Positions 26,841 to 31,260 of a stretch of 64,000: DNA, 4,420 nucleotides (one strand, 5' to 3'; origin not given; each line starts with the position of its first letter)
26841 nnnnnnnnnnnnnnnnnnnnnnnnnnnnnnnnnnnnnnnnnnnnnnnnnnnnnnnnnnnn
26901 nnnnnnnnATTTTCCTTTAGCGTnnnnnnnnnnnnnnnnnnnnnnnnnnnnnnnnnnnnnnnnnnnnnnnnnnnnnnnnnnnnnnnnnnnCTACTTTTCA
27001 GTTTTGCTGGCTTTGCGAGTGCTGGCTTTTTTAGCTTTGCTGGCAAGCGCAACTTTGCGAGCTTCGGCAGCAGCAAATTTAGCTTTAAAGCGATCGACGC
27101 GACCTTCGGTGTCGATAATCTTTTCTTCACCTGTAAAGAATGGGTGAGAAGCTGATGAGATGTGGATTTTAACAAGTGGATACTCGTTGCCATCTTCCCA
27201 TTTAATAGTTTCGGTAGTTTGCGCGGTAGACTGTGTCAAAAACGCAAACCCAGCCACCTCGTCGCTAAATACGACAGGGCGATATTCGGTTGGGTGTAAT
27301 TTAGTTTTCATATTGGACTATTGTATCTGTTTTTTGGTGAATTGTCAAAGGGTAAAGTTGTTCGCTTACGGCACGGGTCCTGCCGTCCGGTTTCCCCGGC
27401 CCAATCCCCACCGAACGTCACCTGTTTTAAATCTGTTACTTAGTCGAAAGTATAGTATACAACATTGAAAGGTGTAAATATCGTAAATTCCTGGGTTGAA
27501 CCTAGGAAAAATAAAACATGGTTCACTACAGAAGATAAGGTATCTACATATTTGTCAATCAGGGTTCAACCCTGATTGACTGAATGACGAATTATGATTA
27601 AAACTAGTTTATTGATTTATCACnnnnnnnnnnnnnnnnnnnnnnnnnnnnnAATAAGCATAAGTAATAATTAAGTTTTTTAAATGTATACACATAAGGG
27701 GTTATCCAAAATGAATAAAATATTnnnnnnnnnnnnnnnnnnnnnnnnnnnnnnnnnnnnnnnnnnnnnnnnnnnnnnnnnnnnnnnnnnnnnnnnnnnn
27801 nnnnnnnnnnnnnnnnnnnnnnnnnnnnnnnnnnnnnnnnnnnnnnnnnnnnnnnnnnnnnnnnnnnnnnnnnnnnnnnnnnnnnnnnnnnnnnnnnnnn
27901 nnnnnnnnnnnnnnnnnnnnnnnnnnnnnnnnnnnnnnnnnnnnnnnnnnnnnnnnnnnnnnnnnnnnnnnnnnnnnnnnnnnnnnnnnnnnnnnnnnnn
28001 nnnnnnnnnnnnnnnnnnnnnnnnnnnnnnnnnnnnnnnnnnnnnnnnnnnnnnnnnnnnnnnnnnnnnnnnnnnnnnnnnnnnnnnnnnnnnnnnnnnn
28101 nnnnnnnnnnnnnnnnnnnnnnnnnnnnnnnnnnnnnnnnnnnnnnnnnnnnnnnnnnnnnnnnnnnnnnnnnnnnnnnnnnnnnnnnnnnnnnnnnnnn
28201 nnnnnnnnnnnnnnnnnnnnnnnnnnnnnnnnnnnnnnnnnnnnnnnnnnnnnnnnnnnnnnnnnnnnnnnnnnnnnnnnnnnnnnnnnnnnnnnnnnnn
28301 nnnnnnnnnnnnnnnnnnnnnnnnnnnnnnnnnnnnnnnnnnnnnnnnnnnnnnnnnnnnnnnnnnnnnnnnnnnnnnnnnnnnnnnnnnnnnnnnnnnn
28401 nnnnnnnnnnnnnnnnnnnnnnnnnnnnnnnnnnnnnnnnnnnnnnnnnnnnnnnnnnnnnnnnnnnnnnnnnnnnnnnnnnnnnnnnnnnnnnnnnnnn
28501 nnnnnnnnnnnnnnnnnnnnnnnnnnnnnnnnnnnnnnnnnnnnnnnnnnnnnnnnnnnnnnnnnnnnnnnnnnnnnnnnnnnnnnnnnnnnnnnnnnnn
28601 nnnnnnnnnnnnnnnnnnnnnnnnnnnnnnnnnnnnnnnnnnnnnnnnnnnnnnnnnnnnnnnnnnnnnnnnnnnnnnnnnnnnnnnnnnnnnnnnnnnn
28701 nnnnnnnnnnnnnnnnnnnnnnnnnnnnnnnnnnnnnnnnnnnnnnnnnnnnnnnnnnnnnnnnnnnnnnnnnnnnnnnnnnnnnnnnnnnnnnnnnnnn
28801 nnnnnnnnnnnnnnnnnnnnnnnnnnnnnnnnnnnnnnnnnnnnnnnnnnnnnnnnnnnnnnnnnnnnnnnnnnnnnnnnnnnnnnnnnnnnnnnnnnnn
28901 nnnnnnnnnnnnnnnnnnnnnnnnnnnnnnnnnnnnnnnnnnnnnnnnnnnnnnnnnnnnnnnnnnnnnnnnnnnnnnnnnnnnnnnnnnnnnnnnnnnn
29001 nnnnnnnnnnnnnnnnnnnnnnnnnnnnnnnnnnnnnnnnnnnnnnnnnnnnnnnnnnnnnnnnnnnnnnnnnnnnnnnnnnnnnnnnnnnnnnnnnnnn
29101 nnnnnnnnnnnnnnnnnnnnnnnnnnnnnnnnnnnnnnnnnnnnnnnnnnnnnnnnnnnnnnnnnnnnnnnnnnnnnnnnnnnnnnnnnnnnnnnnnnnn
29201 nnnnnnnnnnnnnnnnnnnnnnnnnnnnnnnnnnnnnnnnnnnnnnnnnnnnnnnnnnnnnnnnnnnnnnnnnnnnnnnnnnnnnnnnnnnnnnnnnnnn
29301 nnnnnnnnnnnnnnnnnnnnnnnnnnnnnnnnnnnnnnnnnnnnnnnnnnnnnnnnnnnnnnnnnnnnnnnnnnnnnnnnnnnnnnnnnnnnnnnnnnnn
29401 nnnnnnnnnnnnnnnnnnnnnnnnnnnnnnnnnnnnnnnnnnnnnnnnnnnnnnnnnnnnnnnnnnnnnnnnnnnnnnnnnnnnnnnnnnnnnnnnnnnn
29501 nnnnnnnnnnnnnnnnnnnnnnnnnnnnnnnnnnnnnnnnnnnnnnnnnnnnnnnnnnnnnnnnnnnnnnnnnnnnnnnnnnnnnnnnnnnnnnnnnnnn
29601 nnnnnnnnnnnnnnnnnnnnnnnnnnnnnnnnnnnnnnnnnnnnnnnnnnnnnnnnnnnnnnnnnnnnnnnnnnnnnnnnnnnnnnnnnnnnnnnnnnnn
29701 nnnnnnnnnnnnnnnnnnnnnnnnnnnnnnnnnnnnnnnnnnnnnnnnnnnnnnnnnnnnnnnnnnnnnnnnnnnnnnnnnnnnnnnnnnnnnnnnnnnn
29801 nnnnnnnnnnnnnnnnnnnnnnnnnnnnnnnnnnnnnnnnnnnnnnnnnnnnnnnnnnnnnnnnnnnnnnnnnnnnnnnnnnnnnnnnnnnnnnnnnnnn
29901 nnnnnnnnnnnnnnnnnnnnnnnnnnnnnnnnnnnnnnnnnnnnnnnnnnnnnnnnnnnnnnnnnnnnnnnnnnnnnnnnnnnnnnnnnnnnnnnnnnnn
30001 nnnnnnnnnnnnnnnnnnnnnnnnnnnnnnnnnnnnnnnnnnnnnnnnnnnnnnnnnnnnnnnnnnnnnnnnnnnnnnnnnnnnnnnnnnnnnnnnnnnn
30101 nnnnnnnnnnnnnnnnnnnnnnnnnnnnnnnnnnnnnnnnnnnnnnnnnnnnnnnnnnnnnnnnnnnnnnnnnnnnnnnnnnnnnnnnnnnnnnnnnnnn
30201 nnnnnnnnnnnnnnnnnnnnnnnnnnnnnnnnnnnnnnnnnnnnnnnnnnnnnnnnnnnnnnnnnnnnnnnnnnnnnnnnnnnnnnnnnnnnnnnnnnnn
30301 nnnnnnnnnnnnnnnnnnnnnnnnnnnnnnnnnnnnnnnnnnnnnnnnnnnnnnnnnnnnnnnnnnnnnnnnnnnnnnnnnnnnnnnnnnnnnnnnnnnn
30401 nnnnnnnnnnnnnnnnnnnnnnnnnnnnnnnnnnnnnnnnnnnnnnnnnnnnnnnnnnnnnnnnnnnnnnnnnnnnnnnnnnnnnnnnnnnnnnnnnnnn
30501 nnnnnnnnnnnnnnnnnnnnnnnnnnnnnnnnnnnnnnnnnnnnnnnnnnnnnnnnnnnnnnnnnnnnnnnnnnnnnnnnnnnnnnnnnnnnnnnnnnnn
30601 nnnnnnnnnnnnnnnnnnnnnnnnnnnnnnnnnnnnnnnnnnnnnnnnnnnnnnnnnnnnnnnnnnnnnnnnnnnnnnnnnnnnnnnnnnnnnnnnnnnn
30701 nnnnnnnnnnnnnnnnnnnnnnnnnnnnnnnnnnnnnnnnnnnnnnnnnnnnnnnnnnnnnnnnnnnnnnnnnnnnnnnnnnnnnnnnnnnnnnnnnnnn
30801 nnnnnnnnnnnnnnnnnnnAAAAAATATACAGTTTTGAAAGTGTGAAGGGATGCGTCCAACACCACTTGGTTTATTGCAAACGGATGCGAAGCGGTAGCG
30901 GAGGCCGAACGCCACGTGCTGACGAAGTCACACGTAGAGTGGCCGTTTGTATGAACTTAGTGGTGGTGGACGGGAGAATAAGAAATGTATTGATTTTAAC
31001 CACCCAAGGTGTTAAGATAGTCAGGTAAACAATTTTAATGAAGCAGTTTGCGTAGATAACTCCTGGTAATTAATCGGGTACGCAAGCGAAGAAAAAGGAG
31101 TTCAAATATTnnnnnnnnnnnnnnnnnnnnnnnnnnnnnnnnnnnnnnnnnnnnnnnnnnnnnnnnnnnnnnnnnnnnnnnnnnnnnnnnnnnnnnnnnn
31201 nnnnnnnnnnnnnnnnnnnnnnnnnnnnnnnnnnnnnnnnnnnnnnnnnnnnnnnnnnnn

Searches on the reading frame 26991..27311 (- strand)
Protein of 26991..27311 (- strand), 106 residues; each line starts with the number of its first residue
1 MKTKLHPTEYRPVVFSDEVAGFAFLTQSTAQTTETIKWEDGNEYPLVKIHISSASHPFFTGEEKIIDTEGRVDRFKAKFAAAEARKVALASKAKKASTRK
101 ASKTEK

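Call 16: find_homologous_proteins(query=window:26991-27311:-)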
Query window:26991-27311:- (106 aa): 7996 proteins with E <= 0.001 among 8000 candidates; the best 120 are listed.
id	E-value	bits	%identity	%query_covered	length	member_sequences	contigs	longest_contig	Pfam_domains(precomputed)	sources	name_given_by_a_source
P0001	3.4e-60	218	98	100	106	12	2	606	PF01197.24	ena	-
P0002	5.2e-59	214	97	100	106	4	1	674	PF01197.24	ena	-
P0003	2.9e-58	212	94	100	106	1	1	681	PF01197.24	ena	-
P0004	3.4e-58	211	96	71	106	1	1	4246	PF01197.24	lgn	-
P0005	4.5e-57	208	95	80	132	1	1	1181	PF01197.24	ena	-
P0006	9.7e-57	207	97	70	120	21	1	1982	PF01197.24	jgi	-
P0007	1.2e-56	207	91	86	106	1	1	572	PF01197.24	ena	-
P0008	1.2e-56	207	95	71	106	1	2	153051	PF01197.24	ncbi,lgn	-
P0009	1.6e-56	206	91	100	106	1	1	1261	PF01197.24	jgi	-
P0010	2.1e-56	206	96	71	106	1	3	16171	PF01197.24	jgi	jgi:large subunit ribosomal protein L31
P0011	2.2e-56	206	93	80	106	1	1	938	PF01197.24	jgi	jgi:large subunit ribosomal protein L31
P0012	2.3e-56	206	95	70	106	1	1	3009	PF01197.24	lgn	-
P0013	2.3e-56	206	98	82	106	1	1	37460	PF01197.24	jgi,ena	-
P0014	3.0e-56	205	96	80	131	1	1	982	PF01197.24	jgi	jgi:large subunit ribosomal protein L31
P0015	5.1e-56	205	91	100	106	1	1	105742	PF01197.24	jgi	-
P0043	4.1e-54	198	94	82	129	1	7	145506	PF01197.24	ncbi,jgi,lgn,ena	jgi:large subunit ribosomal protein L31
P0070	8.5e-54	197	93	80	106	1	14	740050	PF01197.24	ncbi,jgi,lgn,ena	jgi:large subunit ribosomal protein L31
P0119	3.2e-53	196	89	84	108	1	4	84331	PF01197.24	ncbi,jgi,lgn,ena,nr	ncbi:MAG TPA: type B 50S ribosomal protein L31 [Candidatus Saccharimonadales bacterium]|jgi:large su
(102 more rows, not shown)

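Call 17: find_encoding_contigs(protein=P0070, flank=1500, max_places=10)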
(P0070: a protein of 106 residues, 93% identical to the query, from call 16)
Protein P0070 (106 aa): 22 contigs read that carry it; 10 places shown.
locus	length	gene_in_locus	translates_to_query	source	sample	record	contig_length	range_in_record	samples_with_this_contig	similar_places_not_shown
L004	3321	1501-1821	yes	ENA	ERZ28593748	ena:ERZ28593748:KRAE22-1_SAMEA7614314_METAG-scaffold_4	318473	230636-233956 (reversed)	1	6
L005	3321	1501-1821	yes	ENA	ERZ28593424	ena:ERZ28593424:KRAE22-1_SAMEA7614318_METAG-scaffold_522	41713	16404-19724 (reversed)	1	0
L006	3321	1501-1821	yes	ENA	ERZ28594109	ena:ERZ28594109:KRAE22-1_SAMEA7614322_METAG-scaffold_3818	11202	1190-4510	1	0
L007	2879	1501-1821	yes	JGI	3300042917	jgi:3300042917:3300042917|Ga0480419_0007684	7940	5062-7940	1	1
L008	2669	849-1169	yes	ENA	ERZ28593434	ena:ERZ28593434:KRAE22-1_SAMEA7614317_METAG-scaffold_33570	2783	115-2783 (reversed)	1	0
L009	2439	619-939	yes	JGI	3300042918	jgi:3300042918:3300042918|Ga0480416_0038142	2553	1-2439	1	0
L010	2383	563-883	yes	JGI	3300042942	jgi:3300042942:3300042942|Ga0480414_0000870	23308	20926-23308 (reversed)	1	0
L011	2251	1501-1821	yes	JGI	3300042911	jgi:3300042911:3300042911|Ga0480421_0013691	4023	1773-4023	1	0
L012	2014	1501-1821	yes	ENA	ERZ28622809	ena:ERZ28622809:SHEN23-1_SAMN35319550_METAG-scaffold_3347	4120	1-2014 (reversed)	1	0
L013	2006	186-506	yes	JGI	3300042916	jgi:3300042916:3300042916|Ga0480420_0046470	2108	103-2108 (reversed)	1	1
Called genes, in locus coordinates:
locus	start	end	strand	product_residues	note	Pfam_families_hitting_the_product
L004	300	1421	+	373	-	PF03741:TerC, PF04332:DUF475, PF03741:TerC (weak)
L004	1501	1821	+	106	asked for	PF01197:Ribosomal_L31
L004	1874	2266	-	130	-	PF12823:DUF3817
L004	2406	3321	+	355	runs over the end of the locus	PF03462:PCRF, PF00472:RF-1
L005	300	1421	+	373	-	PF03741:TerC, PF04332:DUF475, PF03741:TerC (weak)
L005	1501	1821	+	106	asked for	PF01197:Ribosomal_L31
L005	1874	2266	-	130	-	PF12823:DUF3817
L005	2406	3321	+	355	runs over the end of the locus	PF03462:PCRF, PF00472:RF-1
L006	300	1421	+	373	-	PF03741:TerC, PF04332:DUF475, PF03741:TerC (weak)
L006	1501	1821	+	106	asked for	PF01197:Ribosomal_L31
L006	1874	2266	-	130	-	PF12823:DUF3817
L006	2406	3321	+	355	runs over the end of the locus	PF03462:PCRF, PF00472:RF-1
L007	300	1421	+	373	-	PF03741:TerC, PF04332:DUF475, PF03741:TerC (weak)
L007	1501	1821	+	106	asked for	PF01197:Ribosomal_L31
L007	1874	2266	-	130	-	PF12823:DUF3817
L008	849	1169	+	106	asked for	PF01197:Ribosomal_L31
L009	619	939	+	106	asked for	PF01197:Ribosomal_L31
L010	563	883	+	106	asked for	PF01197:Ribosomal_L31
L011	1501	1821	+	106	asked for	PF01197:Ribosomal_L31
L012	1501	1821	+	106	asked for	PF01197:Ribosomal_L31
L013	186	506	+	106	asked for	PF01197:Ribosomal_L31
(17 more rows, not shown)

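Call 18: find_encoding_contigs(protein=P0119, flank=1500, max_places=10)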
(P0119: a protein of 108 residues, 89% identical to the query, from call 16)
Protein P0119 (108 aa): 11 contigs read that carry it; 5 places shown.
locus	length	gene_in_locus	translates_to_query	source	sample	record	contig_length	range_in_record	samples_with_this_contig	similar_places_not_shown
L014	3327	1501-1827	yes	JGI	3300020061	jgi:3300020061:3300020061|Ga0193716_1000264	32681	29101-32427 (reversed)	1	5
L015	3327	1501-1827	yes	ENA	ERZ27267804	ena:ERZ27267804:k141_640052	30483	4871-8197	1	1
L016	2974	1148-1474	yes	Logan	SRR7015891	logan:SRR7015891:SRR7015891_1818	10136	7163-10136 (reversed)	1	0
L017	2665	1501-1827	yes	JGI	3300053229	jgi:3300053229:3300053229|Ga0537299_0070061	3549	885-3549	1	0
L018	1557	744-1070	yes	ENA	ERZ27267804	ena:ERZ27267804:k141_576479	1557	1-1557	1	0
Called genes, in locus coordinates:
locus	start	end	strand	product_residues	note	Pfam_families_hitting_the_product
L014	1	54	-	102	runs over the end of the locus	?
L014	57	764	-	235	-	PF00318:Ribosomal_S2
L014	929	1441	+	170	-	PF04120:Iron_permease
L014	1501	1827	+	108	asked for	PF01197:Ribosomal_L31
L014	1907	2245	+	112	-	-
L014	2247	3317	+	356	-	PF03462:PCRF, PF00472:RF-1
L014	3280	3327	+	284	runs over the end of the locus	PF17827:PrmC_N, PF08242:Methyltransf_12 (faint), PF02527:GidB (weak), PF05175:MTS, PF06325:PrmA, PF13847:Methyltransf_31, PF13649:Methyltransf_25 (weak)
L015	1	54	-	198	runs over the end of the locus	PF00889:EF_TS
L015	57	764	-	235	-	PF00318:Ribosomal_S2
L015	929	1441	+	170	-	PF04120:Iron_permease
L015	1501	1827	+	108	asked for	PF01197:Ribosomal_L31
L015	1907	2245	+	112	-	-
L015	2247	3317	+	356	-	PF03462:PCRF, PF00472:RF-1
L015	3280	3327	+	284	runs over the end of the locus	PF17827:PrmC_N, PF08242:Methyltransf_12 (faint), PF02527:GidB (weak), PF05175:MTS, PF06325:PrmA, PF13847:Methyltransf_31, PF13649:Methyltransf_25 (weak)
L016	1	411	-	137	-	?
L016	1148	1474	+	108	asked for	PF01197:Ribosomal_L31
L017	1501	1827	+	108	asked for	PF01197:Ribosomal_L31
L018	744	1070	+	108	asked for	PF01197:Ribosomal_L31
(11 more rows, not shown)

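Call 19: find_encoding_contigs(protein=P0043, flank=1500, max_places=10)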
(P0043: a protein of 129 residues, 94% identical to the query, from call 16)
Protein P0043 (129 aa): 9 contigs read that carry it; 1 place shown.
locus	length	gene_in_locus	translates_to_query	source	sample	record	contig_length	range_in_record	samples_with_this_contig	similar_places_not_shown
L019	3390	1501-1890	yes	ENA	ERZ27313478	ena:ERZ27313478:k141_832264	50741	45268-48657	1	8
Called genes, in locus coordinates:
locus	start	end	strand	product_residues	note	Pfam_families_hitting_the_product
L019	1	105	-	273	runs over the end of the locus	PF01555:N6_N4_Mtase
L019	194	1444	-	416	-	PF00912:Transgly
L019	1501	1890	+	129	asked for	PF01197:Ribosomal_L31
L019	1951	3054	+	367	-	PF03462:PCRF, PF00472:RF-1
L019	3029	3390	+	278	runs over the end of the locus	PF17827:PrmC_N, PF05175:MTS, PF13847:Methyltransf_31 (weak)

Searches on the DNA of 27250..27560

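Call 5: search_rna_families(source=window, start=27250, end=27560, threshold=evalue, max_evalue=10, show_alignments=3)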
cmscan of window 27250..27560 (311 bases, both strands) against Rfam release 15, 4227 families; matches with E-value up to 10: 3.
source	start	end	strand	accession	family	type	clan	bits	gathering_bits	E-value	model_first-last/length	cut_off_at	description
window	27429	27514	+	RF02582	tsr33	Gene; sRNA;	-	18.9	109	4.9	1-85/85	no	S. aureus tsr33 small RNA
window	27478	27540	+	RF02068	STnc480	Gene; sRNA;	-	18.2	72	3.7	1-72/72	no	Enterobacterial sRNA STnc480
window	27292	27327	+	RF01753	psbNH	Cis-reg;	-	11.4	45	3.5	1-60/60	no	psbNH RNA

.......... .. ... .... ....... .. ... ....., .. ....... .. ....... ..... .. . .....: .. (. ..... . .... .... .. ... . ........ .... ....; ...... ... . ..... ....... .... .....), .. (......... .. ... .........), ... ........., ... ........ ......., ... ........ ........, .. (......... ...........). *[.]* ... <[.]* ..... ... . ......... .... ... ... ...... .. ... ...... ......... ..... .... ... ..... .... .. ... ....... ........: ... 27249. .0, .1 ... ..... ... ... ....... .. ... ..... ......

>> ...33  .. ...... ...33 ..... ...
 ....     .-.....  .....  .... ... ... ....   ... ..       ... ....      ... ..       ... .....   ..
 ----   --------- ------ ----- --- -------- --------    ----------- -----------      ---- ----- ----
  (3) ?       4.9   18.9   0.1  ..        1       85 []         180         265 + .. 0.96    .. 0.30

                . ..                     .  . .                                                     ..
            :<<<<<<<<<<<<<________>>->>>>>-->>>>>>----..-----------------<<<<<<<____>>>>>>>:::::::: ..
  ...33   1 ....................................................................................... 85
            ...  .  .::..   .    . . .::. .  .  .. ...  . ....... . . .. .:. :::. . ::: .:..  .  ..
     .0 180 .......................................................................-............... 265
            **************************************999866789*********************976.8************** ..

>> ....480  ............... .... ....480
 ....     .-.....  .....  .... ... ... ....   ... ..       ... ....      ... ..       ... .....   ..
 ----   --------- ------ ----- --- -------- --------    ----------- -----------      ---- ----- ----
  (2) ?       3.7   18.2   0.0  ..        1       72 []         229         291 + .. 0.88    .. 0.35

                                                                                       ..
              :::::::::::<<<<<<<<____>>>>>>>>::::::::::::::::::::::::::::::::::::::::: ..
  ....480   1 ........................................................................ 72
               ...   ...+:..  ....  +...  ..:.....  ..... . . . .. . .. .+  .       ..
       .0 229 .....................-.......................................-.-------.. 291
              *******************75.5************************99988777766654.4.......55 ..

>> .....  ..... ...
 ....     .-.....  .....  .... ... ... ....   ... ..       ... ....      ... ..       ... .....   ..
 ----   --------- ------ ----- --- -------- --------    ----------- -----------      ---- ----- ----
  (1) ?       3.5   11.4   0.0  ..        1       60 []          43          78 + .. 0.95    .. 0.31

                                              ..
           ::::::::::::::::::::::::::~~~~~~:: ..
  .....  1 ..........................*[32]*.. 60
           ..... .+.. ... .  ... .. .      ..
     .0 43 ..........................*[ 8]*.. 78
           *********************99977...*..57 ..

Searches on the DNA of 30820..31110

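Call 58: search_rna_families(source=window, start=30820, end=31110, threshold=evalue, max_evalue=10, show_alignments=2)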
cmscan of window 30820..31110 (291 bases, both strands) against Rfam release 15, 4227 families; matches with E-value up to 10: 1.
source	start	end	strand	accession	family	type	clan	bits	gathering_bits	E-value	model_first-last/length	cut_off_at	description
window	30972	31028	+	RF03055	RAGATH-30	Gene; sRNA;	-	13.1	59.5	5.3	1-59/59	no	RAGATH-30 RNA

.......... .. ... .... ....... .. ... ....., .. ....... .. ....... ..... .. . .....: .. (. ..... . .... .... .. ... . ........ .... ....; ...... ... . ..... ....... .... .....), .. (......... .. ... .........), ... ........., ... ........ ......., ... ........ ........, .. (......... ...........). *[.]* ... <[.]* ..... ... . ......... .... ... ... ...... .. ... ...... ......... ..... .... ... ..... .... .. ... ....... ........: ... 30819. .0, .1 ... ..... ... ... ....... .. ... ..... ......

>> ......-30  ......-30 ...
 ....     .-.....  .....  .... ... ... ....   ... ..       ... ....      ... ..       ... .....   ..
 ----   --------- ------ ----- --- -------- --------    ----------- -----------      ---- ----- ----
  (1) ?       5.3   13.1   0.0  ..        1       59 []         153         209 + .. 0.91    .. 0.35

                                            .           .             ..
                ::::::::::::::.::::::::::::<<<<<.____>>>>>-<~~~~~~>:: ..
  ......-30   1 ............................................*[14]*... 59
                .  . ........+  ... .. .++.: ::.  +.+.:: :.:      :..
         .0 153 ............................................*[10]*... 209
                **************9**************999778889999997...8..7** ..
